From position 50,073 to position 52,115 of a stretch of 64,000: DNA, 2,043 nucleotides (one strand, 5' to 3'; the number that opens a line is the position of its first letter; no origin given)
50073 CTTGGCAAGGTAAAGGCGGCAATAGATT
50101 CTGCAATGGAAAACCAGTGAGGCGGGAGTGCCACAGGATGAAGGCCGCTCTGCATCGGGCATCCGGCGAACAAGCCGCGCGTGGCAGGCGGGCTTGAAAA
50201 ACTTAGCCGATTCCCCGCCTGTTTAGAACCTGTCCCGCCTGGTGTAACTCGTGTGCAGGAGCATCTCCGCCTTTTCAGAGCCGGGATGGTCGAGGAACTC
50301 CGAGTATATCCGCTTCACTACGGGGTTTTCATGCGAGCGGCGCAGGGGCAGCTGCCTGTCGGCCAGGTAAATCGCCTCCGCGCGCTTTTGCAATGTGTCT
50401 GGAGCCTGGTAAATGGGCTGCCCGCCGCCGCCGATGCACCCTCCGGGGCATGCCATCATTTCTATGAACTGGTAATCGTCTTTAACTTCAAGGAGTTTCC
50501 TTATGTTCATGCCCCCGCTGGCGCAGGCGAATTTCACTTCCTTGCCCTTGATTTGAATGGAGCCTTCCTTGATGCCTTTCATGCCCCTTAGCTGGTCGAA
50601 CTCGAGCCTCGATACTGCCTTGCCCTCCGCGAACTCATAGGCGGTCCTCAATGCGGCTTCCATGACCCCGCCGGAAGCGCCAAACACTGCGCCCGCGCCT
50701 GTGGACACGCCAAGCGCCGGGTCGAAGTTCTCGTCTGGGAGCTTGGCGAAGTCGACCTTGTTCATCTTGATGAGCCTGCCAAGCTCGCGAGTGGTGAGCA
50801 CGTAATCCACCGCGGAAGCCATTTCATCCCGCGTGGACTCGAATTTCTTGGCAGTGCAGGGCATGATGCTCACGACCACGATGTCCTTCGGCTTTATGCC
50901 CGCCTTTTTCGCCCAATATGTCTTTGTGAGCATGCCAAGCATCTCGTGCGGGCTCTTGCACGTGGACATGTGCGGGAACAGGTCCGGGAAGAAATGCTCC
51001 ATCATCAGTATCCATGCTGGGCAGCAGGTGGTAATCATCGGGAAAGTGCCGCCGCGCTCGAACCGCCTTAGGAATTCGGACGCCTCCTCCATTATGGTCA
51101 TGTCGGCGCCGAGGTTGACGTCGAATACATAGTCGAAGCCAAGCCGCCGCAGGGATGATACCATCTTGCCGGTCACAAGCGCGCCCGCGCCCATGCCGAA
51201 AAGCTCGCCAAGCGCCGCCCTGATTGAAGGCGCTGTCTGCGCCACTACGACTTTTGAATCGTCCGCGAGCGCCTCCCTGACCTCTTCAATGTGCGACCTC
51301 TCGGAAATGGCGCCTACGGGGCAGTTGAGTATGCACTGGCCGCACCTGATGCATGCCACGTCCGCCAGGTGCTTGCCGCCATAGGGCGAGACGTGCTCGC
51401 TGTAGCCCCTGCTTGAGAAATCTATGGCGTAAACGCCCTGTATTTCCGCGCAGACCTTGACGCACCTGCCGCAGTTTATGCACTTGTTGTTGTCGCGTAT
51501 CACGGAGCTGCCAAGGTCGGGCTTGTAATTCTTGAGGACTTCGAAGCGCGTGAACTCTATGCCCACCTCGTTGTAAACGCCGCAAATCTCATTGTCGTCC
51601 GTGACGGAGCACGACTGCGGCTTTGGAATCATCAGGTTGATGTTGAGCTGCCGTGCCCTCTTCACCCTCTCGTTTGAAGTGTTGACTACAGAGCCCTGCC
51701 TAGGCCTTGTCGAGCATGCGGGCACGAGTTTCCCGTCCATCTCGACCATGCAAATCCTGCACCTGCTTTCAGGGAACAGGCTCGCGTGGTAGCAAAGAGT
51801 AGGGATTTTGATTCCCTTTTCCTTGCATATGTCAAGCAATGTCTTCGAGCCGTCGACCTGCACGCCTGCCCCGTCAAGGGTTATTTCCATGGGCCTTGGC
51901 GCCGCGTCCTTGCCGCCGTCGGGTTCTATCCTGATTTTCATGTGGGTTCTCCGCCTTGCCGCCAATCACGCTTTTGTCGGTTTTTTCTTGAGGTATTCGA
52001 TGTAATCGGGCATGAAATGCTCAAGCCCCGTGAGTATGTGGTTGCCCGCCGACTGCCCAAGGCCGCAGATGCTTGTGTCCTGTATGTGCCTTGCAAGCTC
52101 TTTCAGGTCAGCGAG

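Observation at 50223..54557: Complete trimeric HydC-HydB-HydA [FeFe]-hydrogenase operon in an archaeal genome, preceded by an orphan RnfD/NqrB-like membrane protein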

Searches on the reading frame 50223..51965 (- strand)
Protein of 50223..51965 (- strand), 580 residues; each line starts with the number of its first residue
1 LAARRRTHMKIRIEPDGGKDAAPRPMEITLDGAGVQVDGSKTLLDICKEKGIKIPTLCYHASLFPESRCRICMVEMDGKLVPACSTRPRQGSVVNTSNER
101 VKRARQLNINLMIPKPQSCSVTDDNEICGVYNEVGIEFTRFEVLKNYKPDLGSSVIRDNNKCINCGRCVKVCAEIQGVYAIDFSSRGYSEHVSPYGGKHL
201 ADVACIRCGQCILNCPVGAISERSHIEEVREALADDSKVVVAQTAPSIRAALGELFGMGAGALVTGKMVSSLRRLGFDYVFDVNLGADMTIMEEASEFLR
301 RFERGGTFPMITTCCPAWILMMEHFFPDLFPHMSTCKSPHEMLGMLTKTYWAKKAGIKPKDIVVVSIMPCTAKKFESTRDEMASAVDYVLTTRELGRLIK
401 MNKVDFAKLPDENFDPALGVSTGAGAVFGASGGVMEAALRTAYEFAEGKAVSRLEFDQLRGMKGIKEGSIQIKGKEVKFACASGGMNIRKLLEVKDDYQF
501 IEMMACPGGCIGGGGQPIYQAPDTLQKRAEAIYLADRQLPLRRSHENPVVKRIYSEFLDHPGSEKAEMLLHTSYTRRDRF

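Call 3: search_protein_families(library=pfam, proteins=[window:50223-51965:-])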
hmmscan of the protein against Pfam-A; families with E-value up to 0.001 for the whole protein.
window:50223-51965:- (580 aa): 14 families
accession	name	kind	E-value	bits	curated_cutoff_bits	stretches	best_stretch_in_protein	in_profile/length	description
PF02906.19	Fe_hyd_lg_C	-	3.1e-93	312.4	22.1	1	238-514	1-245/245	Iron only hydrogenase large subunit, C-terminal domain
PF02256.22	Fe_hyd_SSU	-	1.6e-22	79.7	24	1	523-577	2-56/56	Iron hydrogenase small subunit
PF13510.11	Fer2_4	-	3.3e-13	49.9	22.8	1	24-98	2-81/82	2Fe-2S iron-sulfur cluster binding domain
PF13237.11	Fer4_10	-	9.3e-10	38.7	25.5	1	155-175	2-22/53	4Fe-4S dicluster domain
PF12838.12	Fer4_7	-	4.9e-09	37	27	1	161-219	1-52/52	4Fe-4S dicluster domain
PF13484.11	Fer4_16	-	2.2e-07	32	30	1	205-229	2-27/66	4Fe-4S double cluster binding domain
PF14697.11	Fer4_21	-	9.4e-07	29.3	35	1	158-220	4-57/59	4Fe-4S dicluster domain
PF22117.2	Fer4_Nqo3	-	2.1e-06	28.2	27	1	153-220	2-66/67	NADH-quinone oxidoreductase subunit 3, ferredoxin-like domain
PF12837.12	Fer4_6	-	2.3e-06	27.7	25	1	157-174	4-21/24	4Fe-4S binding domain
PF13187.11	Fer4_9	-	4.7e-06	27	27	1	161-220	1-52/52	4Fe-4S dicluster domain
PF00037.32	Fer4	-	5.8e-06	26.3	21.1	1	205-221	8-24/24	4Fe-4S binding domain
PF12797.12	Fer4_2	-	1.1e-05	25.6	24.5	1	155-173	3-21/22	4Fe-4S binding domain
PF13183.11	Fer4_8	-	9.1e-05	23.4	27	0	160-218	3-67/68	4Fe-4S dicluster domain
PF25160.1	LdpA_Fe-S-bd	-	0.00029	21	27.6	0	203-225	26-48/49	LdpA Fe-S cluster-binding domain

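Call 4: search_protein_families(library=ncbifam, proteins=[window:50223-51965:-])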
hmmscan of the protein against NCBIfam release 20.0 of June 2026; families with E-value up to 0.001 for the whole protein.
window:50223-51965:- (580 aa): 28 families (the best 25 are shown)
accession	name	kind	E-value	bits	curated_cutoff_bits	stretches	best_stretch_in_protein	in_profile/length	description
NF040763.1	FeFe_hydrog_A6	exception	1.3e-219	730.4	765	1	27-577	2-571/571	NADH-dependent [FeFe] hydrogenase, group A6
NF040762.1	Hydr_FeFe_Clost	exception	1.7e-173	578.3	900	1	27-575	2-572/572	ferredoxin hydrogenase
TIGR02512.1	FeFe_hydrog_A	subfamily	2.7e-150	500.4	405.95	1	154-518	1-374/375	[FeFe] hydrogenase, group A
TIGR04105.1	FeFe_hydrog_B1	subfamily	7.2e-61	206.3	450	1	158-515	140-457/462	monomeric [FeFe] hydrogenase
NF005745.0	PRK07569.1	equivalog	2.9e-38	131.6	333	1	28-226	6-213/238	bidirectional hydrogenase complex protein HoxU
TIGR01973.1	NuoG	equivalog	1.7e-27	96.5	470.05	1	28-230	1-208/606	NADH-quinone oxidoreductase subunit NuoG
NF006305.0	PRK08493.1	equivalog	1.1e-26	93.2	591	1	26-224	2-225/819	NADH-quinone oxidoreductase subunit G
NF005895.0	PRK07860.1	equivalog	7.5e-21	73.8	802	1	23-221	15-221/811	NADH-quinone oxidoreductase subunit G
NF009454.0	PRK12814.1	equivalog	3.1e-17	62.2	916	1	26-114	4-94/657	putative NADPH-dependent glutamate synthase small subunit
NF058577.1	FdxA_fam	equivalog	1.4e-07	31.6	65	1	204-227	8-31/52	4Fe-4S ferredoxin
NF040864.1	HgcB_ferredoxin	equivalog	1.6e-07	31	99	1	158-223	12-64/93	mercury methylation ferredoxin HgcB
NF005503.0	PRK07118.1-2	equivalog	5.2e-07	29.2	252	1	158-224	165-233/292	RnfABCDGE type electron transport complex subunit B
TIGR01971.1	NuoI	subfamily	4.4e-06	26.3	113.05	1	158-230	40-108/121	NADH-quinone oxidoreductase, chain I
NF043039.1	HgcAB_like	equivalog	4.7e-06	26.4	285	1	148-221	288-350/350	HgcAB-like fusion protein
NF041891.1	hdrA_Methbact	equivalog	1.7e-05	23.2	1300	1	158-229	236-311/762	ferredoxin:CoB-CoM heterodisulfide reductase subunit HdrA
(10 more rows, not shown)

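Call 8: find_encoding_contigs(protein=window:50223-51965:-, flank=10000, max_places=6)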
Protein window:50223-51965:- (580 aa): no gene with exactly this product is on record in the collection.

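Call 10: find_encoding_contigs(protein=window:50223-51941:-, flank=10000, max_places=6)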
Protein window:50223-51941:- (572 aa): 1 contig read that carries it; 1 place shown.
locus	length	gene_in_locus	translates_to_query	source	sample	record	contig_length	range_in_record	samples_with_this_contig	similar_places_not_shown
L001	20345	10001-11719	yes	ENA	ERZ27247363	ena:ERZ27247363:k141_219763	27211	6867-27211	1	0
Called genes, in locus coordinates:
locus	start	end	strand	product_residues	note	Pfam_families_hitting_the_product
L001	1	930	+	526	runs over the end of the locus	-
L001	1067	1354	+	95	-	-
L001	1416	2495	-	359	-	PF13489:Methyltransf_23 (weak)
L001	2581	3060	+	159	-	-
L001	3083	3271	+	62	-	PF12844:HTH_19, PF13413:HTH_25 (weak), PF13443:HTH_26, PF13560:HTH_31, PF01381:HTH_3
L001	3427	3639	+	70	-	PF23477:zf_Tbcl_2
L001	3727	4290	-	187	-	PF09419:PGP_phosphatase, PF13419:HAD_2, PF00702:Hydrolase, PF13242:Hydrolase_like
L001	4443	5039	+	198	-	-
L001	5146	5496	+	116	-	-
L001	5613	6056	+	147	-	PF13473:Cupredoxin_1, PF00127:Copper-bind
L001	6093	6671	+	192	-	PF01613:Flavin_Reduct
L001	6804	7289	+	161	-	-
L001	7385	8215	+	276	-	-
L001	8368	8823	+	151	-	PF01257:2Fe-2S_thioredx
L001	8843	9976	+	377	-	PF01512:Complex1_51K, PF10589:NADH_4Fe-4S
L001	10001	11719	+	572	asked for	PF13510:Fer2_4, PF00037:Fer4 (faint), PF12838:Fer4_7, PF13187:Fer4_9 (weak), PF14697:Fer4_21 (weak), PF22117:Fer4_Nqo3 (weak), PF02906:Fe_hyd_lg_C, PF02256:Fe_hyd_SSU, +4 more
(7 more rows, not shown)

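Call 20: list_cluster_members(proteins=[window:50223-51941:-, window:51966-53099:-, window:53119-53574:-, window:53727-54557:-, window:44400-46943:+, window:32592-34028:-, window:16871-18337:+])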
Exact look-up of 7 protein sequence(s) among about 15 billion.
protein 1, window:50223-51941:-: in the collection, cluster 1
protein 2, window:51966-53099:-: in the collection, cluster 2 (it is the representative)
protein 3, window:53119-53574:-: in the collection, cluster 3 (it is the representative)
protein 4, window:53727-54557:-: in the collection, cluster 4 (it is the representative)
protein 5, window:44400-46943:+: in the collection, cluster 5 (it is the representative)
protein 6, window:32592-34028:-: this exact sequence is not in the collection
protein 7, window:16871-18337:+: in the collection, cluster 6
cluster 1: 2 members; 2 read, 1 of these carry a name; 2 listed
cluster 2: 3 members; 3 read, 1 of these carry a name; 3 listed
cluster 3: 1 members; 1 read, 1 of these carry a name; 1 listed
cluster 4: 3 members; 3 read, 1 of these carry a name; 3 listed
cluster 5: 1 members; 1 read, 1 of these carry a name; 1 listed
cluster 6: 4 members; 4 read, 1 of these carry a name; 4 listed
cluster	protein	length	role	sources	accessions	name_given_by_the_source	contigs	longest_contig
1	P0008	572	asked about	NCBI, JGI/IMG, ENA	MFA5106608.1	MAG: [FeFe] hydrogenase, group A [Candidatus Micrarchaeia archaeon]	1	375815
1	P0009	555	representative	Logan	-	-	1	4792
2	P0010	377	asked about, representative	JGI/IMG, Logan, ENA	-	-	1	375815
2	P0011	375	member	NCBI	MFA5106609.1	MAG: NADH-ubiquinone oxidoreductase-F iron-sulfur binding region domain-containing ...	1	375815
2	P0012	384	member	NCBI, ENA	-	-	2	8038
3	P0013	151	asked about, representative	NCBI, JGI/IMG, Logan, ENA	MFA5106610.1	MAG: NAD(P)H-dependent oxidoreductase subunit E [Candidatus Micrarchaeia archaeon]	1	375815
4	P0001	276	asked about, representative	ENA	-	-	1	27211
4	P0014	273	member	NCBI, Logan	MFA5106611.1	MAG: hypothetical protein WC506_06660 [Candidatus Micrarchaeia archaeon]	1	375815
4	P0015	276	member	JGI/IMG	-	-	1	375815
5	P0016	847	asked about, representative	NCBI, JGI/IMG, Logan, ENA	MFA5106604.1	MAG: DNA mismatch repair protein MutS [Candidatus Micrarchaeia archaeon]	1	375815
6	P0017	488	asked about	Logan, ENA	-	-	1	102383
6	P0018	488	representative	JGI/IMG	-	-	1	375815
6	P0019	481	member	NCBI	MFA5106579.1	MAG: proline--tRNA ligase [Candidatus Micrarchaeia archaeon]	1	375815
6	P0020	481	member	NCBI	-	-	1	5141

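Call 21: find_related_loci(query=window:50223-51941:-, collection=genome_contigs, flank=10000)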
Query window:50223-51941:- (572 aa) in genome_contigs; peptide patterns used: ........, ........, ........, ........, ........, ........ (x = any residue, [..] = any of these).
599 stretches matched a pattern (row limit reached: there are more); 563 encode a relative of the query (tblastn E <= 1e-3); the best 80 are kept; 80 distinct loci.
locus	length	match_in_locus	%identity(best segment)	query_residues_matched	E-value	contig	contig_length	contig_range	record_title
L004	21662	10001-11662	71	18-572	0e+0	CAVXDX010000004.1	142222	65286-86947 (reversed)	MAG: uncultured Candidatus Micrarchaeota archaeon isolate MFD04408.bin.1.57 genome assembly, contig: contig_119952, whol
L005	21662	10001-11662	71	18-572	0e+0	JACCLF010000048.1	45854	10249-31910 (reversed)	MAG: Candidatus Micrarchaeota archaeon isolate Sv368 k141_1674649, whole genome shotgun sequence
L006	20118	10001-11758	68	3-572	0e+0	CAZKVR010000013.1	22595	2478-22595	MAG TPA_asm: uncultured Methanosarcinales archaeon isolate SRP252850_co1_51 genome assembly, contig: NODE_4083_length_22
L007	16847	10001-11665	70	18-572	0e+0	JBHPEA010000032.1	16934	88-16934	Nanoarchaeota archaeon isolate SAG AM-311-D13 NODE_32_length_16934_cov_30.998223, whole genome shotgun sequence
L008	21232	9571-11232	70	18-572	0e+0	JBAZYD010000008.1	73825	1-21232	MAG: Candidatus Micrarchaeia archaeon isolate SO_2017_GW1_72 NODE_2080_length_73825_cov_1.354039_OW334_2017, whole genom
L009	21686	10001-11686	70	10-572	0e+0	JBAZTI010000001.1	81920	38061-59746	MAG: Candidatus Micrarchaeia archaeon isolate SO_2017_GW1_2 NODE_1808_length_81920_cov_1.019806_OW334_2017, whole genome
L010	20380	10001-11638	70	27-572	0e+0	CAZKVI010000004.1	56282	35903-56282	MAG TPA_asm: uncultured Methanosarcinales archaeon isolate SRP077602_co2_3 genome assembly, contig: NODE_864_length_5628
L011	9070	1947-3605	70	18-572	0e+0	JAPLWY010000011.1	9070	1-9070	MAG: Candidatus Micrarchaeota archaeon isolate LacPavin_0419_WC90_MAG_52_6 LacPavin_0419_WC90_scaffold_662475, whole gen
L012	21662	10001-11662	70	18-572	0e+0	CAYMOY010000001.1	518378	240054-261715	MAG TPA_asm: Candidatus Micrarchaeota archaeon isolate binchicken_co66_60 genome assembly, contig: NODE_9_length_518378_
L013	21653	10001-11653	68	22-572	0e+0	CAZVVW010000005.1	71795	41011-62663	MAG TPA_asm: uncultured Methanosarcinales archaeon isolate binchicken_co141_318 genome assembly, contig: NODE_1438_lengt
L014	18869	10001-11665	66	18-572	0e+0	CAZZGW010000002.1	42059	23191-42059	MAG TPA_asm: Candidatus Woesearchaeota archaeon isolate SRP191223_co1_100 genome assembly, contig: NODE_622_length_42059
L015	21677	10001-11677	64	18-572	0e+0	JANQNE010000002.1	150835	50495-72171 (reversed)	MAG: Candidatus Nanoarchaeia archaeon isolate PL23a_bin.30 k99_1550216, whole genome shotgun sequence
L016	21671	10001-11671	64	16-572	0e+0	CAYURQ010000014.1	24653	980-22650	MAG TPA_asm: Candidatus Woesearchaeota archaeon isolate SRP141376_co3_436 genome assembly, contig: NODE_5382_length_2465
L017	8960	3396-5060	64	18-572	0e+0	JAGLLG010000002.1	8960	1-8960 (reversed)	MAG: Candidatus Pacearchaeota archaeon isolate RS_5_10 ROV157_5.bin.10.fa_2, whole genome shotgun sequence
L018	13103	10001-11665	64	18-572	0e+0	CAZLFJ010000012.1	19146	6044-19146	MAG TPA_asm: Candidatus Woesearchaeota archaeon isolate SRP263991_co7_908 genome assembly, contig: NODE_4709_length_1914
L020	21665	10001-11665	63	18-572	0e+0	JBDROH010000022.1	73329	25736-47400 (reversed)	MAG: archaeon isolate MEGAHIT-group-1.942 k141_5095468, whole genome shotgun sequence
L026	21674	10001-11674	61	18-572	0e+0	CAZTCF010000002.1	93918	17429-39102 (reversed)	MAG TPA_asm: Candidatus Woesearchaeota archaeon isolate binchicken_co111_164 genome assembly, contig: NODE_389_length_93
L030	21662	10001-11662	71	18-572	0e+0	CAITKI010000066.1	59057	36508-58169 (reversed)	uncultured Candidatus Micrarchaeota archaeon isolate AM-lipid-02-D9_bin-1051 genome assembly, contig: bin-1051:066/154,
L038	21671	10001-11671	62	18-572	0e+0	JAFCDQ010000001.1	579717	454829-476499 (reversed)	Candidatus Woesearchaeota archaeon isolate Meg19_1012_Bin_77 Meg19_1012_Bin_77_scaffold_1, whole genome shotgun sequence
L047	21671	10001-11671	61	18-572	0e+0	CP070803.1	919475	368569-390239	MAG: Candidatus Woesearchaeota archaeon isolate bin1342 chromosome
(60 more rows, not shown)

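Call 40: search_solved_structures(query=window:50223-51941:-, max_evalue=1e-40, show_alignments=1)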
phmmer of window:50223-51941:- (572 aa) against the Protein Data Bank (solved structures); distinct sequences matched with E-value up to 1e-40: 43.
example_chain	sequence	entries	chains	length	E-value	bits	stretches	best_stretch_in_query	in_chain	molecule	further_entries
8a6t_A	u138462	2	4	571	8.7e-170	569.4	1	19-570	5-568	Electron bifurcating hydrogenase subunit HydA1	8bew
7q4v_A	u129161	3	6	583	5.8e-156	523.7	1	22-570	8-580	Iron hydrogenase HydA1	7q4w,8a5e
9rj9_A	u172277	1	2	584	5.7e-137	461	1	20-568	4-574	Iron hydrogenase 1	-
7qhf_A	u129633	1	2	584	1.9e-136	459.3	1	20-568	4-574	Iron hydrogenase 1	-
4xdd_A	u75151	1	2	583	2.7e-136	458.8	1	20-568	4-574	Iron hydrogenase 1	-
4xdc_A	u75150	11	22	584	2.8e-136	458.8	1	20-568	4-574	Iron hydrogenase 1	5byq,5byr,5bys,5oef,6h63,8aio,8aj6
8cjy_A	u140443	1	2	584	3.7e-136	458.4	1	20-568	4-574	Iron hydrogenase 1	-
1c4a_A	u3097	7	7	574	4.1e-136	458.2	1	20-567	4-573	PROTEIN (FE-ONLY HYDROGENASE) | PROTEIN (PERIPLASMIC HYDROGENASE 1) | Iron hydrogenase 1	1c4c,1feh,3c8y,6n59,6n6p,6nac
9rjo_A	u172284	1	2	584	5.5e-136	457.8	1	20-568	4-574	Iron hydrogenase 1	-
6gm8_A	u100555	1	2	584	6.8e-136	457.5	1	20-568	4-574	Iron hydrogenase 1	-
6gm0_A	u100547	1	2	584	6.8e-136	457.5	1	20-568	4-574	Iron hydrogenase 1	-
6yf4_A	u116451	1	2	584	7e-136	457.4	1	20-568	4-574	Iron hydrogenase 1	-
6gm2_A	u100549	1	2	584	7e-136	457.4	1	20-568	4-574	Iron hydrogenase 1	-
6gm4_A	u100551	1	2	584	7.2e-136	457.4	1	20-568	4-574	Iron hydrogenase 1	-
6gm1_A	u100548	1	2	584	1.9e-135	456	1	20-568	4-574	Iron hydrogenase 1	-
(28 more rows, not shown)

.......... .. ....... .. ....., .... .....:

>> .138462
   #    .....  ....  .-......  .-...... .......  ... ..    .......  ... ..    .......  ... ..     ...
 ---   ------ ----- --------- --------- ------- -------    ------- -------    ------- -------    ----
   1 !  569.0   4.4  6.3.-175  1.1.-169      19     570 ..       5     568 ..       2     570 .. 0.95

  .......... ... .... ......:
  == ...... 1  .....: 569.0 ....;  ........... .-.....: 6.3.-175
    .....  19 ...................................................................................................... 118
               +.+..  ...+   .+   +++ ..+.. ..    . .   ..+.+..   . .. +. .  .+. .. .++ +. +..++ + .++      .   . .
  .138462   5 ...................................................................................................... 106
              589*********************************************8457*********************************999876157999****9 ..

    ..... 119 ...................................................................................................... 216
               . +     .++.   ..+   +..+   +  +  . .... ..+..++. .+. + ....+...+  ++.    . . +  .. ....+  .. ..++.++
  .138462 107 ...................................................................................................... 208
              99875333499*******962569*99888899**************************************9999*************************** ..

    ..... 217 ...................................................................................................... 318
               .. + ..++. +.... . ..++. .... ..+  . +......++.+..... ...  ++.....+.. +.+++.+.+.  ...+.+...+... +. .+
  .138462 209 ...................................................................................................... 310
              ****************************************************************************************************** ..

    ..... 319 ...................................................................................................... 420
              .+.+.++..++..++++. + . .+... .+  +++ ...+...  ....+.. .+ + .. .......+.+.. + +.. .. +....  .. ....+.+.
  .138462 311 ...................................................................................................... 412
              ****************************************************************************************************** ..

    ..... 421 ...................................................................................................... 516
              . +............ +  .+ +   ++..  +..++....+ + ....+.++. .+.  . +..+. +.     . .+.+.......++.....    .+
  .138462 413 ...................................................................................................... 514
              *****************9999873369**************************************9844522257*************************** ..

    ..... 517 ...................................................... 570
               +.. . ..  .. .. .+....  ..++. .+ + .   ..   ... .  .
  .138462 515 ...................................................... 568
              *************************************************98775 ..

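Call 57: search_protein_families(library=pfam, proteins=[L004:7785-8348:-, L030:7698-8261:-, L047:6202-6747:-], max_evalue=0.01)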
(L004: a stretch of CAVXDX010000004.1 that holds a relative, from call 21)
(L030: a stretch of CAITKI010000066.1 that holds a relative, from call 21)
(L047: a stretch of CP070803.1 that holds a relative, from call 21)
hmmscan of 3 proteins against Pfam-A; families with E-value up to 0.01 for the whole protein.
L004:7785-8348:- (187 aa): 0 families

L030:7698-8261:- (187 aa): 0 families

L047:6202-6747:- (181 aa): 0 families
